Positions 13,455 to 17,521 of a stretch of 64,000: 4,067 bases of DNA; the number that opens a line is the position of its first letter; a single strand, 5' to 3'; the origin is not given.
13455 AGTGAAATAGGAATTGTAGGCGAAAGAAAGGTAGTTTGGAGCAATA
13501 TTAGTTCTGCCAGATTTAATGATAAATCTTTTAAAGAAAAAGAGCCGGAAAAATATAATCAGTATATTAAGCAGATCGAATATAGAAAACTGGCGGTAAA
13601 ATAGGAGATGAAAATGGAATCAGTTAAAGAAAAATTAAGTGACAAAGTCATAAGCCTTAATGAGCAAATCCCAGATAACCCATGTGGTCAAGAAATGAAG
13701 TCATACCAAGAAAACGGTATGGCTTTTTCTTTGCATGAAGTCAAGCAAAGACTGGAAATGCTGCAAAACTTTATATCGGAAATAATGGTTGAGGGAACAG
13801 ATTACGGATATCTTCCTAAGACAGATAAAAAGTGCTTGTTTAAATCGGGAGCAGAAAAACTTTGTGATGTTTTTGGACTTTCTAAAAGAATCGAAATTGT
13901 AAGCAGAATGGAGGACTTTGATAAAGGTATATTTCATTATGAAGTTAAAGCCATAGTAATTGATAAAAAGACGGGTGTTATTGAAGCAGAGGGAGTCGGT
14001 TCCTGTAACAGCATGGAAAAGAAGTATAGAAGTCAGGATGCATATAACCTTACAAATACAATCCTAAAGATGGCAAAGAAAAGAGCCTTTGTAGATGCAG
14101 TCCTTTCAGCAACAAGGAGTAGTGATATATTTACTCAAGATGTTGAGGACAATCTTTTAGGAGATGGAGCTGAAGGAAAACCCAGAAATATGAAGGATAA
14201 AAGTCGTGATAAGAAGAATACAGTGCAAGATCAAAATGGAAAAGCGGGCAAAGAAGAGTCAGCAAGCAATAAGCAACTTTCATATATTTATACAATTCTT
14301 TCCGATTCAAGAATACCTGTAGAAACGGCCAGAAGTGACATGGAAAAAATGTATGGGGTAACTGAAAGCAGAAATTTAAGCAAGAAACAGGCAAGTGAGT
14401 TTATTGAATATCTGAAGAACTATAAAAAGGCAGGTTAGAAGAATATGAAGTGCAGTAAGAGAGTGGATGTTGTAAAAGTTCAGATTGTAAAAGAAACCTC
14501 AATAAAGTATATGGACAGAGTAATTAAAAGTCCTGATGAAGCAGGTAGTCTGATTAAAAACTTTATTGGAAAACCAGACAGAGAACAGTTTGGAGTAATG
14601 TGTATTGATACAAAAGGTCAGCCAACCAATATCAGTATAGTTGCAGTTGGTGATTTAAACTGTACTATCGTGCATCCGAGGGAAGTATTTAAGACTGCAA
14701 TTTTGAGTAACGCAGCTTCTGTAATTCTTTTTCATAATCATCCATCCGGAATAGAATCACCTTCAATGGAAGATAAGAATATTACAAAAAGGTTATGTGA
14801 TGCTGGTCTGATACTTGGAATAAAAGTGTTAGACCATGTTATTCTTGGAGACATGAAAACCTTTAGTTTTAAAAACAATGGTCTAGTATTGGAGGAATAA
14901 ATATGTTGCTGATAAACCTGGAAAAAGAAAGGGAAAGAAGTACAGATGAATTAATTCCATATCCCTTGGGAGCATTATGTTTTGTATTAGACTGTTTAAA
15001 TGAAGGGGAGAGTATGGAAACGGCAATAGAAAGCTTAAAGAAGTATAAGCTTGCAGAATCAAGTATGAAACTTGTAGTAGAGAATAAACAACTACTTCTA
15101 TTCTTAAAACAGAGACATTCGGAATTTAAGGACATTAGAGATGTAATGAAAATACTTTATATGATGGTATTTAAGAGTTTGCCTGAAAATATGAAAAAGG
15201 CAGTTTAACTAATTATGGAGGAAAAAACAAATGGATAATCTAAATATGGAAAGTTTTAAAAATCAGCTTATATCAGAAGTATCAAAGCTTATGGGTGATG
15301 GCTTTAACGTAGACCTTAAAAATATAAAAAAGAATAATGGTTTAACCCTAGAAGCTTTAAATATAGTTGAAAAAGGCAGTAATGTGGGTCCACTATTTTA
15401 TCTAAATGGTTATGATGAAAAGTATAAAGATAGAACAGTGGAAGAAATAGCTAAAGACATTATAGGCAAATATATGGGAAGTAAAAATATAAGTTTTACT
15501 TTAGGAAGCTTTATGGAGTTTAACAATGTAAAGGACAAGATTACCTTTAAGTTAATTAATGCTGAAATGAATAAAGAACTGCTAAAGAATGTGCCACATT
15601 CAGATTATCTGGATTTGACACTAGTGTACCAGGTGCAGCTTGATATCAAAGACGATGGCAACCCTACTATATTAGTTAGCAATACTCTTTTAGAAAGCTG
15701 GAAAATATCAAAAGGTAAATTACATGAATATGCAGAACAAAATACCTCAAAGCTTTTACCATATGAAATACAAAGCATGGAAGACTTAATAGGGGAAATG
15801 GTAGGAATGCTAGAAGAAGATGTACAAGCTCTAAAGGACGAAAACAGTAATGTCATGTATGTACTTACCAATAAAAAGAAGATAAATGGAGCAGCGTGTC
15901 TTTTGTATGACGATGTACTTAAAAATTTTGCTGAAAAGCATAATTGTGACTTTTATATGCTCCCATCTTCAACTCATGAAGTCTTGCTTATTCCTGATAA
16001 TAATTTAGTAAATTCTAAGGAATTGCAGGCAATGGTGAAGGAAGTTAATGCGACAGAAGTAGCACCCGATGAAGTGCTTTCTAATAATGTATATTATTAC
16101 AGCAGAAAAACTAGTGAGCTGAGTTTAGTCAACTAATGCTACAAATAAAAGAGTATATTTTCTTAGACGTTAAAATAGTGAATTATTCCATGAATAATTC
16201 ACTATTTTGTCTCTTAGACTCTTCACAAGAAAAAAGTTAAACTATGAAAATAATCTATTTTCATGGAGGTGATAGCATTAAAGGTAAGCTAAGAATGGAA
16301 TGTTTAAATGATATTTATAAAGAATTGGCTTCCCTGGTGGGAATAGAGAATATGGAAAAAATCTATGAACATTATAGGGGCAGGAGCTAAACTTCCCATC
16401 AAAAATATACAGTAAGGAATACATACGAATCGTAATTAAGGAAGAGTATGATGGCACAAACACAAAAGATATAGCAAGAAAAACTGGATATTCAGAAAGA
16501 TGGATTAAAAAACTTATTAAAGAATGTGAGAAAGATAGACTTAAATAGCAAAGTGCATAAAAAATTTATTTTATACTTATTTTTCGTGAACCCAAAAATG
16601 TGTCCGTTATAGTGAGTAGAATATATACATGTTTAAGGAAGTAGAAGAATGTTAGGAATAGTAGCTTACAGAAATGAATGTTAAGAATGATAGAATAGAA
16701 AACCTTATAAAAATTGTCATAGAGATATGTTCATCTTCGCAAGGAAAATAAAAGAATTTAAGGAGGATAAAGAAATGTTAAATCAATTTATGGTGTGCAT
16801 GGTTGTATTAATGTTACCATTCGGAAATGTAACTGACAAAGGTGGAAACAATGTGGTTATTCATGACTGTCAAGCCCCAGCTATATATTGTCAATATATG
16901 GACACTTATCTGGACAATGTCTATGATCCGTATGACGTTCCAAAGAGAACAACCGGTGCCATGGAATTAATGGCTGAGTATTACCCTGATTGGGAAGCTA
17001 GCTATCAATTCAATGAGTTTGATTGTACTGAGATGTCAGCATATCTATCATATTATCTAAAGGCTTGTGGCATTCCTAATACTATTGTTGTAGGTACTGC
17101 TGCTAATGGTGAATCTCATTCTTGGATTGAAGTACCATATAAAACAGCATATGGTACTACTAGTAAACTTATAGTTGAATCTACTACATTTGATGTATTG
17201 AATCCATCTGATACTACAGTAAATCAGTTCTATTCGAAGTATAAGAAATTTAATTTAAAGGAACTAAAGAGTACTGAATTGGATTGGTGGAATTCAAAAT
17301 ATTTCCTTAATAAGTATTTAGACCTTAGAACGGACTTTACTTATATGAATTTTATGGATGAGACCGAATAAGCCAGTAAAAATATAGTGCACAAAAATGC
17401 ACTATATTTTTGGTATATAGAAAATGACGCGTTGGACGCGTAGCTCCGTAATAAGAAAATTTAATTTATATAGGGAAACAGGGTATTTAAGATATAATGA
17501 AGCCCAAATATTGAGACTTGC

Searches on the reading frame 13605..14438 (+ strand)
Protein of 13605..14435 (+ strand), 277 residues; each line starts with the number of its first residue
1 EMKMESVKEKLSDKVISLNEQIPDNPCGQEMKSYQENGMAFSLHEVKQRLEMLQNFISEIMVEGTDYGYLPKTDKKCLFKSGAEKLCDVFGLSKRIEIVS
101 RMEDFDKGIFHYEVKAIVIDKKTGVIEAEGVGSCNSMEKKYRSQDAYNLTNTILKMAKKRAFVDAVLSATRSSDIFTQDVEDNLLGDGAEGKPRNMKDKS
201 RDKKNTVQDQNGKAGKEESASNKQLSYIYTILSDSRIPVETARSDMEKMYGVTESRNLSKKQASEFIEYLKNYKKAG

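Call 54: search_protein_families(library=pfam, proteins=[window:13605-14435:+], max_evalue=0.001)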
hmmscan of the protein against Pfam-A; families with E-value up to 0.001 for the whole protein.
window:13605-14435:+ (277 aa): 0 families

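Call 99: search_solved_structures(query=window:13608-14438:+, max_evalue=0.01)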
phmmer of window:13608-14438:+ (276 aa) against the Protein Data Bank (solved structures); distinct sequences matched with E-value up to 0.01: 0.

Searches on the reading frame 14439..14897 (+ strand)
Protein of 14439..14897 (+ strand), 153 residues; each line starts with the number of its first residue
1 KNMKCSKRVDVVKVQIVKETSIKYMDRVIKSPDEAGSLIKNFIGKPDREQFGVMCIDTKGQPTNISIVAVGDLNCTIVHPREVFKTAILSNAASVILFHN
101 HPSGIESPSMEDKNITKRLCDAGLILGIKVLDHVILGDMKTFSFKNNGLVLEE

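Call 54: search_protein_families(library=pfam, proteins=[window:14439-14897:+], max_evalue=0.001)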
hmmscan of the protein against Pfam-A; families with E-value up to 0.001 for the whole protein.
window:14439-14897:+ (153 aa): 1 family
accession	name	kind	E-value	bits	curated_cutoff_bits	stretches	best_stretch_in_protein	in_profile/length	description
PF04002.20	RadC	-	5e-39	133.4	22.1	1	29-149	1-121/121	RadC-like JAB domain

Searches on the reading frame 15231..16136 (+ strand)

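Call 4: search_protein_families(library=pfam, proteins=[window:15231-16136:+], max_evalue=0.1)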
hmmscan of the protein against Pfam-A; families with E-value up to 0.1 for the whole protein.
window:15231-16136:+ (301 aa): 1 family
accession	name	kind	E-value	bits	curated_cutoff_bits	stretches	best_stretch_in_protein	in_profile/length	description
PF18941.5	DUF5688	-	4.3e-97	325.6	34.5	1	7-292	2-290/290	Family of unknown function (DUF5688)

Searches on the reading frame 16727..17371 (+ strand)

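Call 4: search_protein_families(library=pfam, proteins=[window:16727-17371:+], max_evalue=0.1)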
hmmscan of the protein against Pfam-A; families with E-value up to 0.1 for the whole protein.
window:16727-17371:+ (214 aa): 3 families
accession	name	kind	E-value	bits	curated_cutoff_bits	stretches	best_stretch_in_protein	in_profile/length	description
PF13471.12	Transglut_core3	-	0.00045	20.5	26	1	73-136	39-97/117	Transglutaminase-like superfamily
PF01841.26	Transglut_core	-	0.0038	17.9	23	1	99-137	53-97/108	Transglutaminase-like superfamily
PF24656.1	CEPT76_peptidase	-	0.005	17.5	27.8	1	96-162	13-79/121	CEP76 peptidase-like domain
